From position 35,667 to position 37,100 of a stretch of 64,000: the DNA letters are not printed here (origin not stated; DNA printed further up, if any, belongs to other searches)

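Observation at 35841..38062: Both permeases of a Zn/Mn-type ABC importer carry C-terminal DtxR-like DNA-binding domains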

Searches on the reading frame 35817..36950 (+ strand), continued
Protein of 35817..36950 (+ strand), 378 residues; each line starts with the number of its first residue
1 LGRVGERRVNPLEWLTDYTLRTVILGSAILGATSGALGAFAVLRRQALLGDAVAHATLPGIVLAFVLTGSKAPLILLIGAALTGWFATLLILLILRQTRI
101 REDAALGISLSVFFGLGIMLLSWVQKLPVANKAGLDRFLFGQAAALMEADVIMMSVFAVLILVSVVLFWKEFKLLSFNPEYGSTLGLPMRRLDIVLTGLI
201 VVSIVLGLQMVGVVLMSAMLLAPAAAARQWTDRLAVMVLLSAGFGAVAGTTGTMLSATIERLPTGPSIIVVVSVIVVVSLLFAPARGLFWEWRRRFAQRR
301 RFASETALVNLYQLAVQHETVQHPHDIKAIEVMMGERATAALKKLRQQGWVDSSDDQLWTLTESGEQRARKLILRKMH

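Call 28: find_encoding_contigs(protein=P0004, flank=8000, max_places=2)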
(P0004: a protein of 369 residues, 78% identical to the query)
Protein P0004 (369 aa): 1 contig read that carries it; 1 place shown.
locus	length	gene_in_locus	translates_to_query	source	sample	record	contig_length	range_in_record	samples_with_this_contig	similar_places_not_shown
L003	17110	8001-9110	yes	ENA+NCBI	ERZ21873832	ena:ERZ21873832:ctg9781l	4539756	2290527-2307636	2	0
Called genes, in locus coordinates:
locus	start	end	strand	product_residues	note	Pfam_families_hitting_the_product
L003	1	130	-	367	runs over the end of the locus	-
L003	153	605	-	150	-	PF14102:Caps_synth_CapC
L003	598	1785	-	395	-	PF08245:Mur_ligase_M (weak)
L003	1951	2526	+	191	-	PF02545:Maf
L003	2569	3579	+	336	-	PF13413:HTH_25, PF13464:RodZ_C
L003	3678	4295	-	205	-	PF00578:AhpC-TSA, PF08534:Redoxin, PF13098:Thioredoxin_2 (weak)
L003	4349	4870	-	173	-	PF00578:AhpC-TSA, PF08534:Redoxin, PF00085:Thioredoxin, PF13905:Thioredoxin_8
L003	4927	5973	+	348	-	PF00892:EamA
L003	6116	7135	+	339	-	PF01297:ZnuA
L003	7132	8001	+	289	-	PF00005:ABC_tran, PF13304:AAA_21 (faint)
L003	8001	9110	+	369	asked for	PF00950:ABC-3, PF01032:FecCD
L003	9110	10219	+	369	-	PF00950:ABC-3, PF01032:FecCD (faint)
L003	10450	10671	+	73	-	PF00313:CSD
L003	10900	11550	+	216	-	-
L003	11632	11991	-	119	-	PF00903:Glyoxalase, PF22677:Ble-like_N (weak), PF12681:Glyoxalase_2 (faint), PF18029:Glyoxalase_6 (weak)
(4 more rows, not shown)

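Call 37: find_encoding_contigs(protein=P0003, flank=8000, max_places=2)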
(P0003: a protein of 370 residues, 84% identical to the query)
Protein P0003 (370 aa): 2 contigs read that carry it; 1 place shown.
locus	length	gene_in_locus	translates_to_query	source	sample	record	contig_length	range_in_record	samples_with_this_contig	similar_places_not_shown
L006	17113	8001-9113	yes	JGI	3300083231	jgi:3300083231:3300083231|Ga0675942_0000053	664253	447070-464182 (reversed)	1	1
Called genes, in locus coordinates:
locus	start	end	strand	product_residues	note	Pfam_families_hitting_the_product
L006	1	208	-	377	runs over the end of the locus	-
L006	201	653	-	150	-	PF14102:Caps_synth_CapC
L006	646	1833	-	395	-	PF08245:Mur_ligase_M (weak)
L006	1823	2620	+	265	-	PF02545:Maf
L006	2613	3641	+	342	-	PF13413:HTH_25, PF13464:RodZ_C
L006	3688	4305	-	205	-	PF00578:AhpC-TSA, PF08534:Redoxin, PF13098:Thioredoxin_2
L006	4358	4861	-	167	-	PF08534:Redoxin, PF00085:Thioredoxin (weak), PF00578:AhpC-TSA, PF13905:Thioredoxin_8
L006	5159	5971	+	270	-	PF00892:EamA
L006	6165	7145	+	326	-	PF01297:ZnuA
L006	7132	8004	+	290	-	PF00005:ABC_tran, PF02463:SMC_N (faint), PF13304:AAA_21 (faint)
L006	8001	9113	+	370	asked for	PF00950:ABC-3, PF01032:FecCD (weak)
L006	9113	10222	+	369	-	PF00950:ABC-3, PF01032:FecCD (weak)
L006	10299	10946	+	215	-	-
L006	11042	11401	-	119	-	PF00903:Glyoxalase, PF22677:Ble-like_N (weak)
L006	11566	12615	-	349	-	PF02547:Queuosine_synth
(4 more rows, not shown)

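Call 38: find_encoding_contigs(protein=P0001, flank=3000, max_places=3)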
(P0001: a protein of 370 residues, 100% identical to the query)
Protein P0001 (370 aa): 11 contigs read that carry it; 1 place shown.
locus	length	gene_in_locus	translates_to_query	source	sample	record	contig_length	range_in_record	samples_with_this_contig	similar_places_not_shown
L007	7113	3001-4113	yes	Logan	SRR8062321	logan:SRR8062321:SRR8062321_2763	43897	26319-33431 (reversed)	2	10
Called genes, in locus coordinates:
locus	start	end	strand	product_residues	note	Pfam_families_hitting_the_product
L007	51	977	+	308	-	PF00892:EamA, PF03151:TPT (weak), PF00892:EamA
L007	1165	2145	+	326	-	PF01297:ZnuA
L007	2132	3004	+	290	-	PF00005:ABC_tran, PF02463:SMC_N (faint), PF13304:AAA_21 (faint)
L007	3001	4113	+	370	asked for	PF00950:ABC-3, PF01032:FecCD (weak)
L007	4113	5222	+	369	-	PF00950:ABC-3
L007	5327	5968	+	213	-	-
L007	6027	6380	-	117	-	PF00903:Glyoxalase, PF18029:Glyoxalase_6 (weak)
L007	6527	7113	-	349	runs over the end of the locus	PF02547:Queuosine_synth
